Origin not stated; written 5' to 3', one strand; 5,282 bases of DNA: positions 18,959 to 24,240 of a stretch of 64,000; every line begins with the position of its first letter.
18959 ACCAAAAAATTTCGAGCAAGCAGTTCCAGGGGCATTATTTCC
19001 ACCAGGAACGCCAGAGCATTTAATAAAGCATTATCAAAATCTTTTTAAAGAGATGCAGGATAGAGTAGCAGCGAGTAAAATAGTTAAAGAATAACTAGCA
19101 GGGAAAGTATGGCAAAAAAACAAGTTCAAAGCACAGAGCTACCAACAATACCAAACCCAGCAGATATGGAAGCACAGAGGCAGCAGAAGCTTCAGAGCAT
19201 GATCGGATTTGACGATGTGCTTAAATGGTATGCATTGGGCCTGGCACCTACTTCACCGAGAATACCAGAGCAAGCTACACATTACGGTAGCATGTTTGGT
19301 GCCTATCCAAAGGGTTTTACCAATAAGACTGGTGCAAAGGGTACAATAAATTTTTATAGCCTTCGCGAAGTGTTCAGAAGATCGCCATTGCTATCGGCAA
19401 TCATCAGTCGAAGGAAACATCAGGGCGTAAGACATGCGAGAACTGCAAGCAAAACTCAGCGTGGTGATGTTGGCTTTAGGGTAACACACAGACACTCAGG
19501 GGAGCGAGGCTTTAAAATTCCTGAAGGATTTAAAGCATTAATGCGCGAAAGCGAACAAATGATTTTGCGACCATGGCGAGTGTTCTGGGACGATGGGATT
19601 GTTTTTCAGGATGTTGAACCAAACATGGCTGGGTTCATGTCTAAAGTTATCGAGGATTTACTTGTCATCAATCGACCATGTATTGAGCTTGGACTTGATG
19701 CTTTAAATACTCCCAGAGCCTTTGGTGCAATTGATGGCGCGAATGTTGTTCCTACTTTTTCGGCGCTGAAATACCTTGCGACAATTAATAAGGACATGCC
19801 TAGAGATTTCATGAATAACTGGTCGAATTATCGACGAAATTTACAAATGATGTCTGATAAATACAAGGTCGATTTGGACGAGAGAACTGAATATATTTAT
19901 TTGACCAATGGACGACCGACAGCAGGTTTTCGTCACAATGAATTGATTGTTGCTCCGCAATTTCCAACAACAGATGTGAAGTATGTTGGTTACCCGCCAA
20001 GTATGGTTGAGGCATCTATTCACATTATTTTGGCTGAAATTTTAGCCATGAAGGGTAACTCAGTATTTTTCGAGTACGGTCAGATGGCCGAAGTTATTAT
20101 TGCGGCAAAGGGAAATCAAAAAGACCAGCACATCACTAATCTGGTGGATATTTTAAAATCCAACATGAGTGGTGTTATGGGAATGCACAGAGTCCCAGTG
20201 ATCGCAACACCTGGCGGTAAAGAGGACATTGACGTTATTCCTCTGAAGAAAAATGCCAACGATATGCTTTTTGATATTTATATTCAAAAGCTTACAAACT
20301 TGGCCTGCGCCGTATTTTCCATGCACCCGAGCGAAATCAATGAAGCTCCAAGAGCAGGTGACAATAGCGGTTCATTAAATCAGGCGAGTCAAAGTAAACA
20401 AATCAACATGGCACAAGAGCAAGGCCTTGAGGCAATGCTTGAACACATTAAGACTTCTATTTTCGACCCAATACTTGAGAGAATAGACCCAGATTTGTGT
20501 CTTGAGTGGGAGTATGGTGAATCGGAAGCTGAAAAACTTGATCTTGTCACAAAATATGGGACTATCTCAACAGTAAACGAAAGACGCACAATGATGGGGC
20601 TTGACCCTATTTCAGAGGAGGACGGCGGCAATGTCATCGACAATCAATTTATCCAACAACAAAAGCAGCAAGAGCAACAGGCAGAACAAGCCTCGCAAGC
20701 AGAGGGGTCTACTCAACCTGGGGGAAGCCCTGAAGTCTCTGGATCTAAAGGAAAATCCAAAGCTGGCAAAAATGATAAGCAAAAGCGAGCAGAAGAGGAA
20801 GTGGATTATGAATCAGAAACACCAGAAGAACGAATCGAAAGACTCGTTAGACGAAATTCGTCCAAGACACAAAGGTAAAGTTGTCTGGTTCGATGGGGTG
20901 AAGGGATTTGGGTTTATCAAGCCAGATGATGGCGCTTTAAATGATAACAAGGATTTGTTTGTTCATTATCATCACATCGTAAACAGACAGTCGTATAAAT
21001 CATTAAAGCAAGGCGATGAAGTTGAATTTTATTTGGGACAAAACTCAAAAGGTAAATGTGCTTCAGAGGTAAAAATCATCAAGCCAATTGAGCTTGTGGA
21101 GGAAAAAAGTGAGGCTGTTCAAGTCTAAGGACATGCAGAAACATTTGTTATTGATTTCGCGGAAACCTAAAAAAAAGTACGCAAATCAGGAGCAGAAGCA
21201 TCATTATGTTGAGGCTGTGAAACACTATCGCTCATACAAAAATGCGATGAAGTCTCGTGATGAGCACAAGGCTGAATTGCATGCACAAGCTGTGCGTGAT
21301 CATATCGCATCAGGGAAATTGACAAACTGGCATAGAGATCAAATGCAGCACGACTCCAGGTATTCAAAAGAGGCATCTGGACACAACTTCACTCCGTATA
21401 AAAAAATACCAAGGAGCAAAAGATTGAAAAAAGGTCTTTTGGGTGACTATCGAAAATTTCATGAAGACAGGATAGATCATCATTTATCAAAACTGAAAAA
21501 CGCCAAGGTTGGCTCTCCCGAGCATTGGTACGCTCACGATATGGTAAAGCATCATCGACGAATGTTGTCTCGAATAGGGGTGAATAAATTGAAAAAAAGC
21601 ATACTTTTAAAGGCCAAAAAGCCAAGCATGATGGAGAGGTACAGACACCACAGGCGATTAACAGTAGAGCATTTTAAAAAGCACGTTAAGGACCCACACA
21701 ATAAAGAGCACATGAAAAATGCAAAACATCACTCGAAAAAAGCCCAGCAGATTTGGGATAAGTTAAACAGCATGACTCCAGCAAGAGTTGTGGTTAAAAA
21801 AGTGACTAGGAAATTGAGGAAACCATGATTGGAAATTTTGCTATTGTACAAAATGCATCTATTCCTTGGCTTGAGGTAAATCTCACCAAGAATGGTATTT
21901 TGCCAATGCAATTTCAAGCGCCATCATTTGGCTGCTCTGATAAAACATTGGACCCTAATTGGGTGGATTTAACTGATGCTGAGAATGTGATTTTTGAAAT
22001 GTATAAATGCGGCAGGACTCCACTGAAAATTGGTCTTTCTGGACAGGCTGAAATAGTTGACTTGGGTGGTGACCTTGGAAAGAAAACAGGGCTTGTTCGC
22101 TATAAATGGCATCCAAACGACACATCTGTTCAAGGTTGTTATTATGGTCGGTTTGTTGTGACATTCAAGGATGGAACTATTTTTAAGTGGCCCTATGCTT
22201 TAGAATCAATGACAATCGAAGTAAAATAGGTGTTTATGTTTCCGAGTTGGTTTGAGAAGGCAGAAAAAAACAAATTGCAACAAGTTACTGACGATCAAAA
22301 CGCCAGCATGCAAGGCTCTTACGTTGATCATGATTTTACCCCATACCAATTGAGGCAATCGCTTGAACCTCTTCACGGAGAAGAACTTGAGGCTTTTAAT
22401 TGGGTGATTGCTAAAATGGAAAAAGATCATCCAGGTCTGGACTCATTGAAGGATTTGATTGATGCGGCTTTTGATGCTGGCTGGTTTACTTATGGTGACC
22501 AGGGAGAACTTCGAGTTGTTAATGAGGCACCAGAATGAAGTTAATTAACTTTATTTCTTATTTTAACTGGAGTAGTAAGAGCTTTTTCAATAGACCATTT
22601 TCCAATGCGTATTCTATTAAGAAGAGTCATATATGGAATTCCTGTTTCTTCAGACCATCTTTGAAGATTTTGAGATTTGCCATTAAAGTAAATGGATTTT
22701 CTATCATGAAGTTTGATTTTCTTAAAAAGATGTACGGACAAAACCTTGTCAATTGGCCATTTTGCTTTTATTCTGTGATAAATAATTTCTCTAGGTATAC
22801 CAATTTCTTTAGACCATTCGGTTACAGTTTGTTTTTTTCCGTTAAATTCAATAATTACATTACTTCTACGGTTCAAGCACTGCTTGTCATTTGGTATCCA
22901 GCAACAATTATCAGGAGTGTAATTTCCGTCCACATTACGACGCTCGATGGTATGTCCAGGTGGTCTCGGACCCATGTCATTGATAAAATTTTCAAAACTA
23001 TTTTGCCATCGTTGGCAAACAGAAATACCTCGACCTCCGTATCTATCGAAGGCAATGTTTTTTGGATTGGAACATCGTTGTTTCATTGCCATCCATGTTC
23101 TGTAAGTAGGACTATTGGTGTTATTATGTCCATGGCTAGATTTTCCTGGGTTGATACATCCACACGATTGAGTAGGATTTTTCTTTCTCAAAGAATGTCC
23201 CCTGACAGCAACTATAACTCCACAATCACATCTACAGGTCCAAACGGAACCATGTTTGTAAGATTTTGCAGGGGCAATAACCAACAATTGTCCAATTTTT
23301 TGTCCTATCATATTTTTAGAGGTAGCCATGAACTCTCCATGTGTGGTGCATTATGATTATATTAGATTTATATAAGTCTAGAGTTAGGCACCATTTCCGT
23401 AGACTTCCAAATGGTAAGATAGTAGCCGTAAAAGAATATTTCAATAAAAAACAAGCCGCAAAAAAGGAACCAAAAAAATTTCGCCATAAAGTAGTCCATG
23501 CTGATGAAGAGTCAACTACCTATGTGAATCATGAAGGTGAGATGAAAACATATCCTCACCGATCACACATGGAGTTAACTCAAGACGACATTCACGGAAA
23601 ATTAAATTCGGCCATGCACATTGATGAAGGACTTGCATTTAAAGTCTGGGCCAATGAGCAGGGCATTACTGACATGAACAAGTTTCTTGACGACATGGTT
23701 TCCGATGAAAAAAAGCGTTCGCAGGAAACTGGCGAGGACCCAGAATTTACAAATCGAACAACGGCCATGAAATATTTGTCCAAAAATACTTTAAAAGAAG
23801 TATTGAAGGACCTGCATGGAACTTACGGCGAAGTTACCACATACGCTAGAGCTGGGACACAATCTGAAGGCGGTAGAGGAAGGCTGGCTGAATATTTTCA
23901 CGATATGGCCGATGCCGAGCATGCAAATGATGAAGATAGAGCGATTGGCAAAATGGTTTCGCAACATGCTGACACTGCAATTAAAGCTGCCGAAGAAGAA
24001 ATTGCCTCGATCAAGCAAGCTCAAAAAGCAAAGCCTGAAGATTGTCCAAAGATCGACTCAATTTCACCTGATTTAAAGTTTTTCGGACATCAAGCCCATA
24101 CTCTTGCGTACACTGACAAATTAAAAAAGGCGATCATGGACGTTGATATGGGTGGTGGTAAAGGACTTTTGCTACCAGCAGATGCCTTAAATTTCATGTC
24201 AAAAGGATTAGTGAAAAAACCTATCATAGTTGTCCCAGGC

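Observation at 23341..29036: SNF2 helicase, MuF-like protein and two basic proteins wedged between the portal and prohead protease genes: candidate capsid-delivered takeover or anti-restriction module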

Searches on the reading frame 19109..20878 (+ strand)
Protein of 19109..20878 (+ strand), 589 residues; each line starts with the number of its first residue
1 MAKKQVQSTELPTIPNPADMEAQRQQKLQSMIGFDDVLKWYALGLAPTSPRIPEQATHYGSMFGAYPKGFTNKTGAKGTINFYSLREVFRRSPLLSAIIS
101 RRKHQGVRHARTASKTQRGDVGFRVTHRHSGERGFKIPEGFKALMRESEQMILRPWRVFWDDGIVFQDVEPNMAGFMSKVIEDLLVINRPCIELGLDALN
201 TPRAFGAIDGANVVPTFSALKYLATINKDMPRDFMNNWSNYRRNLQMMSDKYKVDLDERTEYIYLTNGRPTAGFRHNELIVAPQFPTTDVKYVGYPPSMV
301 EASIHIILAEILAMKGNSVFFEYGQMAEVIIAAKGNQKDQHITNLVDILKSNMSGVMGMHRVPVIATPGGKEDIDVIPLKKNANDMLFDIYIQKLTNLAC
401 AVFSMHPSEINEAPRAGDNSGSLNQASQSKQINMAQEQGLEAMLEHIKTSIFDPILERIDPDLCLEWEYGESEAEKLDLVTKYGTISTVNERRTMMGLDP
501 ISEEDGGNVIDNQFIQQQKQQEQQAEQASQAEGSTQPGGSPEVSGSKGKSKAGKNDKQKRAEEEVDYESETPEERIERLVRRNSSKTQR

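Call 4: search_protein_families(library=pfam, proteins=[window:19109-20878:+], max_evalue=0.01)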
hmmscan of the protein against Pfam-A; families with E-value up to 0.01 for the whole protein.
window:19109-20878:+ (589 aa): 1 family
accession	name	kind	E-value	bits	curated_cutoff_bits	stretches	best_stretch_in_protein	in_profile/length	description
PF04860.17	Phage_portal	-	0.0045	16.7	39.1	1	253-456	92-277/321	Phage portal protein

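Call 5: search_protein_families(library=phrogs, proteins=[window:19109-20878:+], max_evalue=0.01)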
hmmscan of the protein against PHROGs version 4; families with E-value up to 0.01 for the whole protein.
window:19109-20878:+ (589 aa): 5 families
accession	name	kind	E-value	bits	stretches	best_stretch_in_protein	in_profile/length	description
phrog_11117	-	head and packaging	1e-16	62.2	1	333-526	3-198/264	portal protein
phrog_2662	-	head and packaging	4.2e-16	59.7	1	274-579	186-480/717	portal protein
phrog_12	-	head and packaging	9.9e-11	42.3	1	247-569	175-502/646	portal protein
phrog_15361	-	head and packaging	5.9e-06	26.6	1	250-365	209-326/328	portal protein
phrog_37955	-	head and packaging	1e-05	24.9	1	262-548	238-534/945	portal protein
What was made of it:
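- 19109..20878 (+): Portal protein. It marks the upstream end of the conserved head module. PHROG portal families down to 1e-16 (call 5).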

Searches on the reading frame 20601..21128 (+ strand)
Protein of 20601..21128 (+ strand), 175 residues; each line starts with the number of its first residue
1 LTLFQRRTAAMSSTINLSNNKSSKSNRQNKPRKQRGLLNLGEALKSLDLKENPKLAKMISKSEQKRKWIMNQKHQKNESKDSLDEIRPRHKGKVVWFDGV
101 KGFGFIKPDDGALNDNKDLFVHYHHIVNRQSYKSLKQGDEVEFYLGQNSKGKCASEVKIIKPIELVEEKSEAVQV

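Call 16: search_protein_families(library=pfam, proteins=[window:20601-21128:+], max_evalue=10)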
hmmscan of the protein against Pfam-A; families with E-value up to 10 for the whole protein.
window:20601-21128:+ (175 aa): 3 families
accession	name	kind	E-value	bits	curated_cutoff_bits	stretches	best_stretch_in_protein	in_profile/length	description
PF00313.28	CSD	-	1.6e-18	66.8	27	1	91-158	2-64/66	'Cold-shock' DNA-binding domain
PF08206.17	OB_RNB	-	0.0052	16.9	24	1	101-126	8-29/58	Ribonuclease B OB domain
PF16531.10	SAS-6_N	-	0.0068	17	25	1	113-138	49-74/135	Centriolar protein SAS N-terminal domain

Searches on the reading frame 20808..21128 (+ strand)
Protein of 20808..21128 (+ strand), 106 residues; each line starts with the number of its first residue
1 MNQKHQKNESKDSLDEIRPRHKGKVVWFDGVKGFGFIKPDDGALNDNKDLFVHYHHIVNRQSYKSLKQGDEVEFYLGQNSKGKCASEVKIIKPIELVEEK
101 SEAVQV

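Call 93: search_protein_families(library=phrogs, proteins=[window:20808-21128:+], max_evalue=0.001)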
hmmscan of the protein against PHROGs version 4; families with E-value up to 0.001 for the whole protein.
window:20808-21128:+ (106 aa): 1 family
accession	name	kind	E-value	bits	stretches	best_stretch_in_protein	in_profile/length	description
phrog_729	-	other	1.8e-13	51.2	1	19-90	12-78/277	cold shock protein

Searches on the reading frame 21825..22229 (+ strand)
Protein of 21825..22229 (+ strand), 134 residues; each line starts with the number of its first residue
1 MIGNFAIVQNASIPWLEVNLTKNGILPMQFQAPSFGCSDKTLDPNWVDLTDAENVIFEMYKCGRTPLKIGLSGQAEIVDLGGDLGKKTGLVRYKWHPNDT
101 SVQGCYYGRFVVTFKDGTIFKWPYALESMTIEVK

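Call 16: search_protein_families(library=pfam, proteins=[window:21825-22229:+], max_evalue=10)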
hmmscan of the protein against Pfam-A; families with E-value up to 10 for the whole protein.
window:21825-22229:+ (134 aa): 1 family
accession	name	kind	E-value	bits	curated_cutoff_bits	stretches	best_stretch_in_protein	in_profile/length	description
PF08428.16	Rib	-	0.14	13.3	27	1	88-118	36-64/76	Rib domain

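Call 93: search_protein_families(library=phrogs, proteins=[window:21825-22229:+], max_evalue=0.001)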
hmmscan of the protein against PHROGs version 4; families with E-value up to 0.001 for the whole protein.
window:21825-22229:+ (134 aa): 0 families
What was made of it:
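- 21825..22538 (+): Two small conserved genes (134 aa and 102 aa) that always precede SNF2 in relatives. Function unknown. No PHROG hit (call 93).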

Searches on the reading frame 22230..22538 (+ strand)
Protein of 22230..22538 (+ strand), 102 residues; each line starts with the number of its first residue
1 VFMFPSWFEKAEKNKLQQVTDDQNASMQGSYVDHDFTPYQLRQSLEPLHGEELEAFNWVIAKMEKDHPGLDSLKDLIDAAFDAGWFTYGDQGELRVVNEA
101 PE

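Call 16: search_protein_families(library=pfam, proteins=[window:22230-22538:+], max_evalue=10)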
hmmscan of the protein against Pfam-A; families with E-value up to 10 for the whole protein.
window:22230-22538:+ (102 aa): 1 family
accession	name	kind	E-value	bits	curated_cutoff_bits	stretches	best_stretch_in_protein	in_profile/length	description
PF08519.17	RFC1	-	0.21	12.1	23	1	2-65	43-113/158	Replication factor RFC1 C terminal domain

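Call 93: search_protein_families(library=phrogs, proteins=[window:22230-22538:+], max_evalue=0.001)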
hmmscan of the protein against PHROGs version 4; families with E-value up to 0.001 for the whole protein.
window:22230-22538:+ (102 aa): 0 families

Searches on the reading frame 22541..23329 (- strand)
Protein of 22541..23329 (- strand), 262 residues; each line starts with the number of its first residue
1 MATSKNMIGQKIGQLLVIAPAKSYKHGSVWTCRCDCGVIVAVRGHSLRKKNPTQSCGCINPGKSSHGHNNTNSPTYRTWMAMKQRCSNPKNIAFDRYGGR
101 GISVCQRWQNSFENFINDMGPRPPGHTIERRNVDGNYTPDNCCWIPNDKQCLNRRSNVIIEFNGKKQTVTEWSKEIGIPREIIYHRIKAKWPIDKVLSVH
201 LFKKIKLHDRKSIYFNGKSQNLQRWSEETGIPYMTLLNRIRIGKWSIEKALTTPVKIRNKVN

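Call 4: search_protein_families(library=pfam, proteins=[window:22541-23329:-], max_evalue=0.01)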
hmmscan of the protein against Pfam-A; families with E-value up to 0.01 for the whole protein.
window:22541-23329:- (262 aa): 0 families

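Call 5: search_protein_families(library=phrogs, proteins=[window:22541-23329:-], max_evalue=0.01)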
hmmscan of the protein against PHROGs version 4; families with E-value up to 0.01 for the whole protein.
window:22541-23329:- (262 aa): 9 families
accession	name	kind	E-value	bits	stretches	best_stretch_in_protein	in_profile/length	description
phrog_374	-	DNA, RNA and nucleotide metabolism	3.6e-66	225.2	1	1-187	191-388/617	HNH endonuclease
phrog_3377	-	DNA, RNA and nucleotide metabolism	6.4e-63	213.2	1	66-259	5-193/196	HNH endonuclease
phrog_8790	-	DNA, RNA and nucleotide metabolism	6.3e-37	128.8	1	68-187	18-132/241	restriction endonuclease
phrog_2081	-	DNA, RNA and nucleotide metabolism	1.2e-25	91.6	1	24-192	45-241/433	HNH endonuclease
phrog_953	-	DNA, RNA and nucleotide metabolism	6.6e-14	53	1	66-148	215-299/420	HNH endonuclease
phrog_1065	-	unknown function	8.8e-14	52.8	1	161-260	52-147/192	-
phrog_18493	-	unknown function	2.7e-07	31.7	1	3-56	56-108/136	-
phrog_26731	-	unknown function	6.5e-06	27.6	0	158-198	5-47/107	-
phrog_22195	-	unknown function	0.00059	20.6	1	4-85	7-79/148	-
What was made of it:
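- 22541..23329 (-): HNH homing-type endonuclease (262 aa) on the opposite strand, 12-24 nt upstream of the SNF2 start. It is absent at this site in all relatives and is a selfish insert, not part of the module. phrog_374 3.6e-66 (call 5).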

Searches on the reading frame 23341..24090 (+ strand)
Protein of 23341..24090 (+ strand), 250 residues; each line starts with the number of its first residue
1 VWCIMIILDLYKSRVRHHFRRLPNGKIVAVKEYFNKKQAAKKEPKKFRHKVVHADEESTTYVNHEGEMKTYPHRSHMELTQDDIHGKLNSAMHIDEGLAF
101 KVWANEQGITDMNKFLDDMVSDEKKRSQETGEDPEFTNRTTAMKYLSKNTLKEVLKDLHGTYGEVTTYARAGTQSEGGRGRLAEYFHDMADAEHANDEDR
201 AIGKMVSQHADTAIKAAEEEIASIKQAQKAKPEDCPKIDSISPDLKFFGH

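Call 16: search_protein_families(library=pfam, proteins=[window:23341-24090:+], max_evalue=10)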
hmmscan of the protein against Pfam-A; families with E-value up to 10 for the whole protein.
window:23341-24090:+ (250 aa): 3 families
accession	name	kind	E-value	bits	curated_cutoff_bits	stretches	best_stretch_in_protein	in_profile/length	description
PF16848.10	SoDot-IcmSS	-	0.018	15.5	25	1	74-158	83-166/178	Substrate of the Dot/Icm secretion system, putative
PF20126.4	TumE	-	0.042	14.3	23.4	1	21-83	2-63/81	Toxin TumE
PF04328.18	Sel_put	-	0.25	11.9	25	1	11-43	22-54/61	Selenoprotein, putative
